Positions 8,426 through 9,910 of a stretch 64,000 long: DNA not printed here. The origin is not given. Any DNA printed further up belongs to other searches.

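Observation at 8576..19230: Cluster of four paralogous TPR proteins built on a SpoIIE/RsbU-type PP2C phosphatase domain, two with a periplasmic TPR sensor between TM helices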

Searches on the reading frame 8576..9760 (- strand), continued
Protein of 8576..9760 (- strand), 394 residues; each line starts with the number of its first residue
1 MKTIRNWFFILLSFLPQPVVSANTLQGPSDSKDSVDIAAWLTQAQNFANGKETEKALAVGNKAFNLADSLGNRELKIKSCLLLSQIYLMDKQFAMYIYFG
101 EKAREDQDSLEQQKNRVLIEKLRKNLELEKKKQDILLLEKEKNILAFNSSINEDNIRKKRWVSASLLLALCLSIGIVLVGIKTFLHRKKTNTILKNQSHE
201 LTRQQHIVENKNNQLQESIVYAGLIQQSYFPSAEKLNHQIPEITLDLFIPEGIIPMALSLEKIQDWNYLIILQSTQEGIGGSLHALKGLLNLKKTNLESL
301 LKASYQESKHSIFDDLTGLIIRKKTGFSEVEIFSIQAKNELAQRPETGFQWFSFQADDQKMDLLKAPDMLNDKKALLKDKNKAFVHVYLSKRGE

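Call 81: search_protein_families(library=pfam, proteins=[L029:6894-7460:+, L029:7457-7834:+, L030:3758-4138:+, L030:4138-4779:+, L030:2965-3348:-, L022:3913-4410:+, L022:4407-4853:-, L015:4094-4549:+, L018:1171-1698:+, L023:4520-5080:-], max_evalue=0.001)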
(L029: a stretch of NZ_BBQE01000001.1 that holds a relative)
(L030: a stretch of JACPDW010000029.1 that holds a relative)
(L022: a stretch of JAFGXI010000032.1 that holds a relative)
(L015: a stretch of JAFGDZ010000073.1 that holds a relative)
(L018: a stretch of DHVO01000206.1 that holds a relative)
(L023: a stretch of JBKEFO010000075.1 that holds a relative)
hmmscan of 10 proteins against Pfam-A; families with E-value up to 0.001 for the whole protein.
L029:6894-7460:+ (188 aa): 1 family
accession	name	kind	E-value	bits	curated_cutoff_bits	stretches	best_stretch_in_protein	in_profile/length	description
PF19788.4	DUF6272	-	4e-31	107.9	26.6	1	46-174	7-134/134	Family of unknown function (DUF6272)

L029:7457-7834:+ (125 aa): 1 family
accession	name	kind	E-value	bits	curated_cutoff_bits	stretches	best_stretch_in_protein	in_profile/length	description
PF09345.15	SiaC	-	2.2e-36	124.6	24.5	1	6-123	1-118/120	SiaC family regulatory phosphoprotein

L030:3758-4138:+ (126 aa): 1 family
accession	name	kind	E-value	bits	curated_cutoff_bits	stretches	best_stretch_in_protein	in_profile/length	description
PF01258.23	zf-dskA_traR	-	8.1e-09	35.8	24.9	1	93-123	2-32/36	Prokaryotic dksA/traR C4-type zinc finger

L030:4138-4779:+ (213 aa): 1 family
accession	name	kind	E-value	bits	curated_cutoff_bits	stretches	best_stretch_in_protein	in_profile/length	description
PF01252.23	Peptidase_A8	-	1.6e-31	109.8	25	1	11-203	1-138/142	Signal peptidase (SPase) II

L030:2965-3348:- (127 aa): 0 families

L022:3913-4410:+ (165 aa): 1 family
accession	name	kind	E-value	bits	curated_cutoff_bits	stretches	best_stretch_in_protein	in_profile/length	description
PF01467.32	CTP_transf_like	-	6.3e-17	62.5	21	1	37-160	3-132/133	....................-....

L022:4407-4853:- (148 aa): 1 family
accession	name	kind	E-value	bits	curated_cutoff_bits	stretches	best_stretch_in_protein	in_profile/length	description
PF09424.15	YqeY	-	6.6e-48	162.9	27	1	5-147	2-143/143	Yqey-like protein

L015:4094-4549:+ (151 aa): 1 family
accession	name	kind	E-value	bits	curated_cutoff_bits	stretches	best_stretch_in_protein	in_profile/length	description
PF09719.15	C_GCAxxG_C_C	-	2.6e-25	89.2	27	1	16-142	2-117/118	Putative redox-active protein (C_GCAxxG_C_C)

L018:1171-1698:+ (175 aa): 1 family
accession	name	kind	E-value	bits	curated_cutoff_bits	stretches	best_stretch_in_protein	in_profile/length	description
PF09719.15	C_GCAxxG_C_C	-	3e-25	89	27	1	44-170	2-117/118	Putative redox-active protein (C_GCAxxG_C_C)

L023:4520-5080:- (186 aa): 0 families
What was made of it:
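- Closest known: SiaA. Different: A Sulfurospirillum relative does carry DUF6272 and SiaC next to its PP2C gene (call 81).
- In the one related locus that does carry partners (Sulfurospirillum, L029), these are SiaB-like (DUF6272) and SiaC (PF09345) (call 81).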

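Call 82: list_cluster_members(proteins=[P0244, P0242, P0243, P0249, P0241, L012:234-2474:+, L033:5764-8004:+, L012:4187-6085:+])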
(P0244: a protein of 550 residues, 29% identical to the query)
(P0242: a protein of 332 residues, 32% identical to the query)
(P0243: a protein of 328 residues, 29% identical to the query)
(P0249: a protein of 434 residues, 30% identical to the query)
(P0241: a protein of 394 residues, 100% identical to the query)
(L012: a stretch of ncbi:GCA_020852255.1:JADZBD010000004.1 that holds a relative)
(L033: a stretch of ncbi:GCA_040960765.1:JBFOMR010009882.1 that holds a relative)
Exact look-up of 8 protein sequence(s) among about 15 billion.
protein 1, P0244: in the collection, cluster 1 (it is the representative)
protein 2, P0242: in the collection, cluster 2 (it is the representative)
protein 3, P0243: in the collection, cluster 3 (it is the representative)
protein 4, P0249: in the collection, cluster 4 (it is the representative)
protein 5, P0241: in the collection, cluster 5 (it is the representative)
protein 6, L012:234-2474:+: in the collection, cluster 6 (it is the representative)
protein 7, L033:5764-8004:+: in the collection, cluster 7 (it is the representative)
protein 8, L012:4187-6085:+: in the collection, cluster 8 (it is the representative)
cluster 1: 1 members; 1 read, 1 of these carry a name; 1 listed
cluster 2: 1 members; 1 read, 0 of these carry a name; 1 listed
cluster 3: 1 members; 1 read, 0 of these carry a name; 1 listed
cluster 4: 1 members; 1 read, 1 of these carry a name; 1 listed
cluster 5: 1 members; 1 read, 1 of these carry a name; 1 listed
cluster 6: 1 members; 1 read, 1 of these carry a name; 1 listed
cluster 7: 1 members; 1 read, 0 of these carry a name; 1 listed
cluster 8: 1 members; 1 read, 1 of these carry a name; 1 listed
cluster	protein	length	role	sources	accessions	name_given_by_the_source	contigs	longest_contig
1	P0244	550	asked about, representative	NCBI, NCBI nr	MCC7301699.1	MAG: tetratricopeptide repeat protein [Bacteroidia bacterium] | tetratricopeptide repeat protein [Bacteroidia bacterium]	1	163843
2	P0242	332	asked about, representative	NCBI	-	-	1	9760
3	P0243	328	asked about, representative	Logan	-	-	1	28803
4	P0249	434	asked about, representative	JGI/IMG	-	tetratricopeptide (TPR) repeat protein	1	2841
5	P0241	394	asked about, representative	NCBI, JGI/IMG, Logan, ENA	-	hypothetical protein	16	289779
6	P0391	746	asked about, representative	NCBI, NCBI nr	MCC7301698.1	MAG: tetratricopeptide repeat protein [Bacteroidia bacterium] | tetratricopeptide repeat protein [Bacteroidia bacterium]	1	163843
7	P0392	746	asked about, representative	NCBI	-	-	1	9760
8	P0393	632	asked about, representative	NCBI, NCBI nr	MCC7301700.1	MAG: amidophosphoribosyltransferase [Bacteroidia bacterium] | amidophosphoribosyltransferase [Bacteroidia bacterium]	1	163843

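Call 83: find_encoding_contigs(protein=P0241, flank=1000, max_places=10)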
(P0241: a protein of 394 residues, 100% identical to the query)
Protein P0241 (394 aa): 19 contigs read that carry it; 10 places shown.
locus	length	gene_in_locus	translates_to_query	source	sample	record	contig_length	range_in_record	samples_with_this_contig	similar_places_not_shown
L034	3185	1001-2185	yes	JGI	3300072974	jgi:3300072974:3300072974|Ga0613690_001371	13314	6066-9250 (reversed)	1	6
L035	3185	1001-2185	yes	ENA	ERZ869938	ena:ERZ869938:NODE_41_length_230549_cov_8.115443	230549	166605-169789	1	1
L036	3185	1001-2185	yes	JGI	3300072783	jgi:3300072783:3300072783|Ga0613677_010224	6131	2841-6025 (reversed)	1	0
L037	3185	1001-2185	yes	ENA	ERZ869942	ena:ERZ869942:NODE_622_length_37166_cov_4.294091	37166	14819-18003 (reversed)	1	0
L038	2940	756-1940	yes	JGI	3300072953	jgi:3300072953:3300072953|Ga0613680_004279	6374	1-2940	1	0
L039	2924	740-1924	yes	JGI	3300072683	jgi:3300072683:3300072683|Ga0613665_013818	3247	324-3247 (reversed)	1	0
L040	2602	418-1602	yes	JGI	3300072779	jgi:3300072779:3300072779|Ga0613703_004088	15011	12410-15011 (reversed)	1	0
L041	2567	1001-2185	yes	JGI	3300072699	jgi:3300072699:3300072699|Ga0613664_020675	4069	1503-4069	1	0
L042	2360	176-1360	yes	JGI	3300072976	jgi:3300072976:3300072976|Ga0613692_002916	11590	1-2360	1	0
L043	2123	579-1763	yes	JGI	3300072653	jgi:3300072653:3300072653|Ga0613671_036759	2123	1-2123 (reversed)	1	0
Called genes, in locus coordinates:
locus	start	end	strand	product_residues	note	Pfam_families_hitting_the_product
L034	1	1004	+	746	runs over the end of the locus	PF13424:TPR_12 (weak), PF13424:TPR_12, PF00515:TPR_1 (weak), PF07719:TPR_2 (weak), PF13374:TPR_10 (weak), PF17874:TPR_MalT, PF13424:TPR_12 (weak), PF07228:SpoIIE, +2 more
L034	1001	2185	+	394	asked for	-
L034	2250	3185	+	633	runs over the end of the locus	PF13522:GATase_6 (faint), PF13537:GATase_7 (faint)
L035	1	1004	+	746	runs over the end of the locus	PF13424:TPR_12 (weak), PF13424:TPR_12, PF00515:TPR_1 (weak), PF07719:TPR_2 (weak), PF13374:TPR_10 (weak), PF17874:TPR_MalT, PF13424:TPR_12 (weak), PF07228:SpoIIE, +2 more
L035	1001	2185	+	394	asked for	-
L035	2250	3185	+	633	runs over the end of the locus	PF13522:GATase_6 (faint), PF13537:GATase_7 (faint)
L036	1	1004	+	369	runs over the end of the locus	?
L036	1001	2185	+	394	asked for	-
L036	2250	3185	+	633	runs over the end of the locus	PF13522:GATase_6 (faint), PF13537:GATase_7 (faint)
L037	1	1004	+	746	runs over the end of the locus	PF13424:TPR_12 (weak), PF13424:TPR_12, PF00515:TPR_1 (weak), PF07719:TPR_2 (weak), PF13374:TPR_10 (weak), PF17874:TPR_MalT, PF13424:TPR_12 (weak), PF07228:SpoIIE, +2 more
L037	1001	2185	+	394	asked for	-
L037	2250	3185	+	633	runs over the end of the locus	PF13522:GATase_6 (faint), PF13537:GATase_7 (faint)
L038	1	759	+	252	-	?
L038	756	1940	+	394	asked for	-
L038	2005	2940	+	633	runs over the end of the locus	PF13522:GATase_6 (faint), PF13537:GATase_7 (faint)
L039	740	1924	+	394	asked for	-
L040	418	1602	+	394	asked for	-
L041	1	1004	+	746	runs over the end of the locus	PF13424:TPR_12 (weak), PF13424:TPR_12, PF00515:TPR_1 (weak), PF07719:TPR_2 (weak), PF13374:TPR_10 (weak), PF17874:TPR_MalT, PF13424:TPR_12 (weak), PF07228:SpoIIE, +2 more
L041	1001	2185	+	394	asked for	-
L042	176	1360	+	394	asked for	-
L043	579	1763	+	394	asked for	-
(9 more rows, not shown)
